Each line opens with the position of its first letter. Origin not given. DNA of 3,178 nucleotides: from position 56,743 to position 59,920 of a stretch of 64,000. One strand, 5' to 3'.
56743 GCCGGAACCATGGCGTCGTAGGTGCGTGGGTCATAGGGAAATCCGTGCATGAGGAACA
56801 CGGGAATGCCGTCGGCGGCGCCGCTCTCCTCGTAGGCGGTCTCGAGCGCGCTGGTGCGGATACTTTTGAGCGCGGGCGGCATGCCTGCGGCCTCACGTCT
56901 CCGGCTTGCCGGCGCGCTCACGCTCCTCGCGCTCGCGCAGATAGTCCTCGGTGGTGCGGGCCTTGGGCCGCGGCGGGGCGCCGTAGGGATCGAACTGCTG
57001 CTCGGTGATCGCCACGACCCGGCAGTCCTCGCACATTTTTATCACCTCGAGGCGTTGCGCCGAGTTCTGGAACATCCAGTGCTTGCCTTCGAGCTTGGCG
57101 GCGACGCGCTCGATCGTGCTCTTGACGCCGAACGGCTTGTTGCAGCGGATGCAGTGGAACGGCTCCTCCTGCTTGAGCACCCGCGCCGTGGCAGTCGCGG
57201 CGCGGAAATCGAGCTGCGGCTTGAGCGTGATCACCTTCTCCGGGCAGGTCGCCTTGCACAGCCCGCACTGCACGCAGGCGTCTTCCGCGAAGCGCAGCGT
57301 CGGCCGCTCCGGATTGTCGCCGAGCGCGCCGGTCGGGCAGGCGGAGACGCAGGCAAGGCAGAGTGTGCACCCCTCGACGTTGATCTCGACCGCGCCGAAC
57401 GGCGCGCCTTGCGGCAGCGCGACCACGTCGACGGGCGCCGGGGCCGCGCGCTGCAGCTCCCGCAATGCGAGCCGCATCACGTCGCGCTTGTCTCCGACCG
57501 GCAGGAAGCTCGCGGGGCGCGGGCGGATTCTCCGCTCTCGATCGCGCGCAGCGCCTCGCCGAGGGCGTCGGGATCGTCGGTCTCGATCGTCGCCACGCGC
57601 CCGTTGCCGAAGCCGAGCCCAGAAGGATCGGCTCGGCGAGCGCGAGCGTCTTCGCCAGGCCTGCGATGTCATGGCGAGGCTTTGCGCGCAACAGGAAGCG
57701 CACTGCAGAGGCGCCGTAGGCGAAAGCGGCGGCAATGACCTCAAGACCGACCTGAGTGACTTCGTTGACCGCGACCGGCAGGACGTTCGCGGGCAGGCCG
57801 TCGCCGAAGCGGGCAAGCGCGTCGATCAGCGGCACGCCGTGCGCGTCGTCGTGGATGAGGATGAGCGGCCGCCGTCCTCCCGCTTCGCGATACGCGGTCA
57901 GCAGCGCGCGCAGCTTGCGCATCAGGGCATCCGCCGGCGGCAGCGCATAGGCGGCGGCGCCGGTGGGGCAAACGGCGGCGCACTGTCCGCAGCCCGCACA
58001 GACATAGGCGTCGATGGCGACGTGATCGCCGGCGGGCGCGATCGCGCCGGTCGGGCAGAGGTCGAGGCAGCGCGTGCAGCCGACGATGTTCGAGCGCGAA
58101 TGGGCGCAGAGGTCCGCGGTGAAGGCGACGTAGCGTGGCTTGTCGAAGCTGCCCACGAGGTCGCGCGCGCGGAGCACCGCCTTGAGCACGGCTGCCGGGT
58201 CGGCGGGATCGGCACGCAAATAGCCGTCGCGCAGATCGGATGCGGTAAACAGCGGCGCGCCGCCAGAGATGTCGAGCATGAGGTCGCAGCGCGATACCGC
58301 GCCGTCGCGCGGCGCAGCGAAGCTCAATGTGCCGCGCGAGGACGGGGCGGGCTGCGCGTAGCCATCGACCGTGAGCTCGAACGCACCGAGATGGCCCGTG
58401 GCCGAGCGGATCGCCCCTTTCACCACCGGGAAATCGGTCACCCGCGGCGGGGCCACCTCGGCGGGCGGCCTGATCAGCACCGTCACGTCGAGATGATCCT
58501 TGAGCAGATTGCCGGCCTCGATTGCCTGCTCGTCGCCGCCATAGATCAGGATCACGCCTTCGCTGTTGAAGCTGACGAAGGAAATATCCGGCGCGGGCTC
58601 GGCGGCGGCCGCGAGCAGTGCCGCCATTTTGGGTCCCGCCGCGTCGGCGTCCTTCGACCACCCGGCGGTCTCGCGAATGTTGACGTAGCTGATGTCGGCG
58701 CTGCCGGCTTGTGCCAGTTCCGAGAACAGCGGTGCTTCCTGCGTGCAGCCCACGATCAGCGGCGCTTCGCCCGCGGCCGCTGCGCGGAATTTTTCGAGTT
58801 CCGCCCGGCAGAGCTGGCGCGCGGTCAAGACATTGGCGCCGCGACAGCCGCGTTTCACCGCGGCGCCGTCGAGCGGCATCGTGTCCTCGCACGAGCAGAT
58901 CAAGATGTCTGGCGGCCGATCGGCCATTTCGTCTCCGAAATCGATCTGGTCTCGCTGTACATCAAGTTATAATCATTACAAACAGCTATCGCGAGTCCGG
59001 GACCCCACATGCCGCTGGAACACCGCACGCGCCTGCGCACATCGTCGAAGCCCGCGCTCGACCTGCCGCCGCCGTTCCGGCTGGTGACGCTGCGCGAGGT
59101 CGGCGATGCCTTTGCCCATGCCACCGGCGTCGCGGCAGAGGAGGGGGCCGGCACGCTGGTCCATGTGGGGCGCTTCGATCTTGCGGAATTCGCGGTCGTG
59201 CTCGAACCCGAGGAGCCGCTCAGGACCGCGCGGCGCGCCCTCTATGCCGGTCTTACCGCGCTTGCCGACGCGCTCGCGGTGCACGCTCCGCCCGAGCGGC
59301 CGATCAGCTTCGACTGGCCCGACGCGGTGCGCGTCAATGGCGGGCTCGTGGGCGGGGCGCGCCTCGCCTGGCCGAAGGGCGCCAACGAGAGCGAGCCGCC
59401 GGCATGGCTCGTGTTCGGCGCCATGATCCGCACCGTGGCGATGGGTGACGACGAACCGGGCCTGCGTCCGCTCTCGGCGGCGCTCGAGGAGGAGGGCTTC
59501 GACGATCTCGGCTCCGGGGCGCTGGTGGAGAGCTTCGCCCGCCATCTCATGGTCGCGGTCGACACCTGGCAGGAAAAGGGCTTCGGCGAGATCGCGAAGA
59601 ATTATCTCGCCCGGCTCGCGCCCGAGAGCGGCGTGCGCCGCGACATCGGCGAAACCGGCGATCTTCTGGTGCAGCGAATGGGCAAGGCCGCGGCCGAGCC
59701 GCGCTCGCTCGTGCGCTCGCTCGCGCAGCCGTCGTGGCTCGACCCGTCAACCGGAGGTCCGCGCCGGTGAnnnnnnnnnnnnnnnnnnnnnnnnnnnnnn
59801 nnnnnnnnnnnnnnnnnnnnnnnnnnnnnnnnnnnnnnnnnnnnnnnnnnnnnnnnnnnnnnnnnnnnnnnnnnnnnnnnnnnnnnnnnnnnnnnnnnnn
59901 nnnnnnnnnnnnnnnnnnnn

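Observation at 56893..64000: Conserved but uncharacterised gene set flanking a Tat-exported formate dehydrogenase - best candidate for an undescribed system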

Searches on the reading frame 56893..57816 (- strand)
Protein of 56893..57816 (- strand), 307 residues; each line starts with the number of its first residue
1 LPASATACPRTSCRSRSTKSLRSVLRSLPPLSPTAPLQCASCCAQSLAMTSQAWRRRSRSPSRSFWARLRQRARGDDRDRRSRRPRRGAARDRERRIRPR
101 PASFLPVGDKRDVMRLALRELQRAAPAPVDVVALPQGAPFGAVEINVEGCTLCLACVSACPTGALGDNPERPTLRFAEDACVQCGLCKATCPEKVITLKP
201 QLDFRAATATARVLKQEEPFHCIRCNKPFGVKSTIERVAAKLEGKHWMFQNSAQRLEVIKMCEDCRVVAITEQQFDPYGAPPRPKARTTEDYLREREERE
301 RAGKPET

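Call 3: search_protein_families(library=pfam, proteins=[window:56893-57816:-], max_evalue=0.01)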
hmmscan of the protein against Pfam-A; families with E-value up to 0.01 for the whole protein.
window:56893-57816:- (307 aa): 10 families
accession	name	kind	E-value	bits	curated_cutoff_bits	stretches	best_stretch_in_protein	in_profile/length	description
PF12838.12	Fer4_7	-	2.8e-09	37.7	27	2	140-164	28-52/52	4Fe-4S dicluster domain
PF00037.32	Fer4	-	4.4e-09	36.2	21.1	2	143-165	1-23/24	4Fe-4S binding domain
PF13187.11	Fer4_9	-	8.8e-09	35.7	27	1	150-196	2-52/52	4Fe-4S dicluster domain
PF13237.11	Fer4_10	-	1.6e-07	31.6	25.5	2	143-192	2-53/53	4Fe-4S dicluster domain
PF12837.12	Fer4_6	-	1.7e-06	28.2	25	2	175-196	3-24/24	4Fe-4S binding domain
PF12797.12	Fer4_2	-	3.9e-05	23.8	24.5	1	142-162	2-22/22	4Fe-4S binding domain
PF13183.11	Fer4_8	-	0.00029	21.7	27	0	179-226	3-58/68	4Fe-4S dicluster domain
PF14697.11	Fer4_21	-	0.00045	20.7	35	1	145-197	3-58/59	4Fe-4S dicluster domain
PF13484.11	Fer4_16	-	0.0034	18.5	30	1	150-168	2-20/66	4Fe-4S double cluster binding domain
PF25160.1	LdpA_Fe-S-bd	-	0.004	17.3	27.6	1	156-198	9-45/49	LdpA Fe-S cluster-binding domain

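Call 4: search_protein_families(library=ncbifam, proteins=[window:56893-57816:-], max_evalue=0.01)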
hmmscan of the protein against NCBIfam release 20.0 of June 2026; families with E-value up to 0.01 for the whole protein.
window:56893-57816:- (307 aa): 60 families (the best 25 are shown)
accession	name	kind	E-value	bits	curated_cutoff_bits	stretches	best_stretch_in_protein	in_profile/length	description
NF009053.0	PRK12387.1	subfamily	1e-12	48.2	204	1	141-268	31-161/180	formate hydrogenlyase complex iron-sulfur subunit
NF006076.0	PRK08222.1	equivalog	3.9e-12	46.4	270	1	141-267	31-162/181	hydrogenase 4 subunit H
NF042909.1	FMH_DH_FwdF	exception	7e-10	38.5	375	2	128-199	238-314/336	tungsten-dependent formylmethanofuran dehydrogenase subunit FwdF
NF045874.1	Vhu_polyferre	exception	3.8e-08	32.5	600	1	137-198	18-78/381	F420-non-reducing hydrogenase associated-polyferredoxin VhuB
TIGR00402.1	napF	equivalog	6.7e-08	32.6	102.2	1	145-253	32-130/149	ferredoxin-type protein NapF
NF040864.1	HgcB_ferredoxin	equivalog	7.2e-08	32.2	99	2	142-212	8-77/93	mercury methylation ferredoxin HgcB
NF045790.1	OxalOxreddelta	equivalog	2.4e-07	30.3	230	1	145-205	257-315/316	oxalate oxidoreductase subunit delta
NF043039.1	HgcAB_like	equivalog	4.3e-07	29.8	285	1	136-196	288-349/350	HgcAB-like fusion protein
NF006221.0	PRK08348.1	subfamily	5.1e-07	29.5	124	1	140-201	36-97/136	NADH-plastoquinone oxidoreductase subunit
TIGR02700.1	flavo_MJ0208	hypoth_equivalog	1.6e-06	27.6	251.35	1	144-205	144-203/234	dihydromethanopterin reductase (acceptor)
TIGR02179.1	PorD_KorD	subfamily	2e-06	27.8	60.05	2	146-199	23-75/78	2-oxoacid:acceptor oxidoreductase, delta subunit, pyruvate/2-ketoisovalerate family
TIGR04270.1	Rama_corrin_act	subfamily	2.5e-06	26.1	500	1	143-199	473-530/534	methylamine methyltransferase corrinoid protein reductive activase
NF058577.1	FdxA_fam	equivalog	5e-06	26.6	65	2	148-193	7-50/52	4Fe-4S ferredoxin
NF008134.0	PRK10882.1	equivalog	5.8e-06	25.6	263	1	153-203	116-164/329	hydrogenase 2 operon protein HybA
TIGR03149.1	cyt_nit_nrfC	equivalog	6.6e-06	25.6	377.6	1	149-201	93-147/225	cytochrome c nitrite reductase Fe-S protein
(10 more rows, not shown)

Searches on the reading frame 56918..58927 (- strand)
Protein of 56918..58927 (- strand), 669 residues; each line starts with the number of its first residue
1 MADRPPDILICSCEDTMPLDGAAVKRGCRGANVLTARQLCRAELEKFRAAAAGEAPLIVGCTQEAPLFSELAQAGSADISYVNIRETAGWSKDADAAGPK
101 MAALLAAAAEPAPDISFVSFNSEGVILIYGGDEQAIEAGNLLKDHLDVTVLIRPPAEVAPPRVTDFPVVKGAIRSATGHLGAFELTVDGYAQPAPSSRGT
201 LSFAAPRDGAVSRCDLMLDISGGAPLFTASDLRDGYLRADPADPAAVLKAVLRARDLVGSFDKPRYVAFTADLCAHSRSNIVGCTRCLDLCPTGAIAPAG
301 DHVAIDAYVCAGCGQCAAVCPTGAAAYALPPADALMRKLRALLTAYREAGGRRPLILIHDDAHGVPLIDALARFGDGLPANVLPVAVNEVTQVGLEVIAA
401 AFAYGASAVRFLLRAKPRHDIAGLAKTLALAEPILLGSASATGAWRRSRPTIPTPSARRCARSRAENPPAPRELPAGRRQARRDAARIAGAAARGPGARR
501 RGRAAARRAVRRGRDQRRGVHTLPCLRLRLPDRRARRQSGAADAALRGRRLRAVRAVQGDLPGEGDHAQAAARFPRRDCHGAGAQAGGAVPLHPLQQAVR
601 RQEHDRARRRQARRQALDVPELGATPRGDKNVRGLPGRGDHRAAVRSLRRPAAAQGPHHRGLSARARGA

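Call 3: search_protein_families(library=pfam, proteins=[window:56918-58927:-], max_evalue=0.01)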
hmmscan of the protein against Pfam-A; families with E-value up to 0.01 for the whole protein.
window:56918-58927:- (669 aa): 10 families
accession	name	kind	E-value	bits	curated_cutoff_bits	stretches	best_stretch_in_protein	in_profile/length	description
PF12838.12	Fer4_7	-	1.1e-07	32.7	27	1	282-324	3-52/52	4Fe-4S dicluster domain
PF12837.12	Fer4_6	-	1.2e-07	31.7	25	1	303-324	2-23/24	4Fe-4S binding domain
PF00037.32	Fer4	-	9.3e-07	28.9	21.1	1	304-324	2-22/24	4Fe-4S binding domain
PF13484.11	Fer4_16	-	2e-06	28.9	30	0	310-326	2-18/66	4Fe-4S double cluster binding domain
PF13187.11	Fer4_9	-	9.4e-06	26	27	1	283-324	4-51/52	4Fe-4S dicluster domain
PF13237.11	Fer4_10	-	1.4e-05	25.4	25.5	1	282-321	10-53/53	4Fe-4S dicluster domain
PF14697.11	Fer4_21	-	8.2e-05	23.1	35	1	279-322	6-53/59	4Fe-4S dicluster domain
PF25160.1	LdpA_Fe-S-bd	-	0.00013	22.1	27.6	1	284-323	5-41/49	LdpA Fe-S cluster-binding domain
PF12797.12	Fer4_2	-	0.00024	21.3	24.5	1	302-322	2-22/22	4Fe-4S binding domain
PF12798.12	Fer4_3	-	0.0043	18.2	27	0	282-295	2-15/15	4Fe-4S binding domain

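Call 4: search_protein_families(library=ncbifam, proteins=[window:56918-58927:-], max_evalue=0.01)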
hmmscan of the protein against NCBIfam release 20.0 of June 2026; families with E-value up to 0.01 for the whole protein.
window:56918-58927:- (669 aa): 44 families (the best 25 are shown)
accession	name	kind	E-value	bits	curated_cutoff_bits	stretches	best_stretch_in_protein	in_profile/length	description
NF058577.1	FdxA_fam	equivalog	5.6e-09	36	65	1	280-324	8-52/52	4Fe-4S ferredoxin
TIGR02700.1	flavo_MJ0208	hypoth_equivalog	4.2e-08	32.7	251.35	1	278-326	147-195/234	dihydromethanopterin reductase (acceptor)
NF041891.1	hdrA_Methbact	equivalog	4.8e-08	31.7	1300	1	278-409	571-699/762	ferredoxin:CoB-CoM heterodisulfide reductase subunit HdrA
NF040770.1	hetero_SS_HdrA2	exception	1.6e-07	29.8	1100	1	278-345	576-643/777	CoB-CoM heterodisulfide reductase HdrA2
TIGR01944.1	rnfB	subfamily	3.8e-07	29.8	68.7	1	278-325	112-160/190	RnfABCDGE type electron transport complex subunit B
TIGR02179.1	PorD_KorD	subfamily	6.8e-07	29.3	60.05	1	278-324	24-71/78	2-oxoacid:acceptor oxidoreductase, delta subunit, pyruvate/2-ketoisovalerate family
NF041778.1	hetero_SS_HdrA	equivalog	8e-07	27.3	1400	1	273-418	581-718/771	ferredoxin:CoB-CoM heterodisulfide reductase subunit HdrA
NF005504.0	PRK07118.1-3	equivalog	5.7e-06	25.9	437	1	279-326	219-266/293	Fe-S cluster domain-containing protein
NF043069.1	T4HPD_activ_SAM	equivalog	5.8e-06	25.9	425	1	278-327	50-99/299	trans-4-hydroxy-L-proline dehydratase activase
NF006221.0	PRK08348.1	subfamily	6.1e-06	26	124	1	276-325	41-92/136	NADH-plastoquinone oxidoreductase subunit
NF007202.0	PRK09623.1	equivalog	1.1e-05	25.7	166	1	278-325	50-98/105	3-methyl-2-oxobutanoate dehydrogenase subunit delta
NF040684.1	PorD_Arch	equivalog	1.1e-05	25.4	120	1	279-324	32-78/85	pyruvate synthase subunit PorD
NF048010.1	SfplDhtActHpsHDes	equivalog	1.1e-05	24.5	430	1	282-325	61-105/298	(2S)-3-sulfopropanediol dehydratase activating enzyme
TIGR04105.1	FeFe_hydrog_B1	subfamily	1.8e-05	23.7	450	1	285-328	119-162/462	monomeric [FeFe] hydrogenase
TIGR04041.1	activase_YjjW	hypoth_equivalog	2.3e-05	23.9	250.2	1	282-325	44-87/276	YjjW family glycine radical enzyme activase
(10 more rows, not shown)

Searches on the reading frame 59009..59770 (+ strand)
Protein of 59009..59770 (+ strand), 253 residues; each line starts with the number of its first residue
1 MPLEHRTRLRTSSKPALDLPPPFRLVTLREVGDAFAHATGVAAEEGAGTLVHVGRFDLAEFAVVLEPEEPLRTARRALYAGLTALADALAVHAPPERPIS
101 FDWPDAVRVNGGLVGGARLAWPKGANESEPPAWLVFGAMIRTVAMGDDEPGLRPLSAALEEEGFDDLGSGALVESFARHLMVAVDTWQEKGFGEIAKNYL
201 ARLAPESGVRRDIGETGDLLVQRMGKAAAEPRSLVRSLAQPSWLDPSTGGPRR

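Call 3: search_protein_families(library=pfam, proteins=[window:59009-59770:+], max_evalue=0.01)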
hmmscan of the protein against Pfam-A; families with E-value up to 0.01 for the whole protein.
window:59009-59770:+ (253 aa): 1 family
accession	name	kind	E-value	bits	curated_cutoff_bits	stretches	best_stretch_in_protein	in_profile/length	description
PF16917.10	BPL_LplA_LipB_2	-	2.7e-58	197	27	1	19-200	1-182/183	Biotin/lipoate A/B protein ligase family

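Call 4: search_protein_families(library=ncbifam, proteins=[window:59009-59770:+], max_evalue=0.01)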
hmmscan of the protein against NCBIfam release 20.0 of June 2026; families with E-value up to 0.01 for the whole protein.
window:59009-59770:+ (253 aa): 0 families

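Call 40: search_solved_structures(query=A4, max_evalue=1, show_alignments=4)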
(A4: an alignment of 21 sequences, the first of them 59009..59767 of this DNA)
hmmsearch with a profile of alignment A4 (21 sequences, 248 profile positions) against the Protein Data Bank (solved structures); distinct sequences matched with E-value up to 1: 8.
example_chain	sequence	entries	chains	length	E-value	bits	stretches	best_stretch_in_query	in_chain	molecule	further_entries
3bfm_A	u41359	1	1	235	2e-55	190.8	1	9-228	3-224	Biotin protein ligase-like protein of unknown function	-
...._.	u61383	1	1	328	0.38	13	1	56-115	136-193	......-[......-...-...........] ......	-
3v7c_A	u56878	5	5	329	0.39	13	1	56-115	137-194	Biotin ligase | Bifunctional ligase/repressor BirA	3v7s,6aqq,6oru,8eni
6ndl_A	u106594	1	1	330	0.39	13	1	56-115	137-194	Biotin Protein Ligase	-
3v7r_A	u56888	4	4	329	0.4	13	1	56-115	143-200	Biotin ligase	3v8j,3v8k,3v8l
3rir_A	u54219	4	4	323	0.45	12.8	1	56-115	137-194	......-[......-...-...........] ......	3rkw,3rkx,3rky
6apw_A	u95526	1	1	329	0.46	12.8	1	56-115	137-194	Bifunctional ligase/repressor BirA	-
4ha8_A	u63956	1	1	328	0.47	12.7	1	56-115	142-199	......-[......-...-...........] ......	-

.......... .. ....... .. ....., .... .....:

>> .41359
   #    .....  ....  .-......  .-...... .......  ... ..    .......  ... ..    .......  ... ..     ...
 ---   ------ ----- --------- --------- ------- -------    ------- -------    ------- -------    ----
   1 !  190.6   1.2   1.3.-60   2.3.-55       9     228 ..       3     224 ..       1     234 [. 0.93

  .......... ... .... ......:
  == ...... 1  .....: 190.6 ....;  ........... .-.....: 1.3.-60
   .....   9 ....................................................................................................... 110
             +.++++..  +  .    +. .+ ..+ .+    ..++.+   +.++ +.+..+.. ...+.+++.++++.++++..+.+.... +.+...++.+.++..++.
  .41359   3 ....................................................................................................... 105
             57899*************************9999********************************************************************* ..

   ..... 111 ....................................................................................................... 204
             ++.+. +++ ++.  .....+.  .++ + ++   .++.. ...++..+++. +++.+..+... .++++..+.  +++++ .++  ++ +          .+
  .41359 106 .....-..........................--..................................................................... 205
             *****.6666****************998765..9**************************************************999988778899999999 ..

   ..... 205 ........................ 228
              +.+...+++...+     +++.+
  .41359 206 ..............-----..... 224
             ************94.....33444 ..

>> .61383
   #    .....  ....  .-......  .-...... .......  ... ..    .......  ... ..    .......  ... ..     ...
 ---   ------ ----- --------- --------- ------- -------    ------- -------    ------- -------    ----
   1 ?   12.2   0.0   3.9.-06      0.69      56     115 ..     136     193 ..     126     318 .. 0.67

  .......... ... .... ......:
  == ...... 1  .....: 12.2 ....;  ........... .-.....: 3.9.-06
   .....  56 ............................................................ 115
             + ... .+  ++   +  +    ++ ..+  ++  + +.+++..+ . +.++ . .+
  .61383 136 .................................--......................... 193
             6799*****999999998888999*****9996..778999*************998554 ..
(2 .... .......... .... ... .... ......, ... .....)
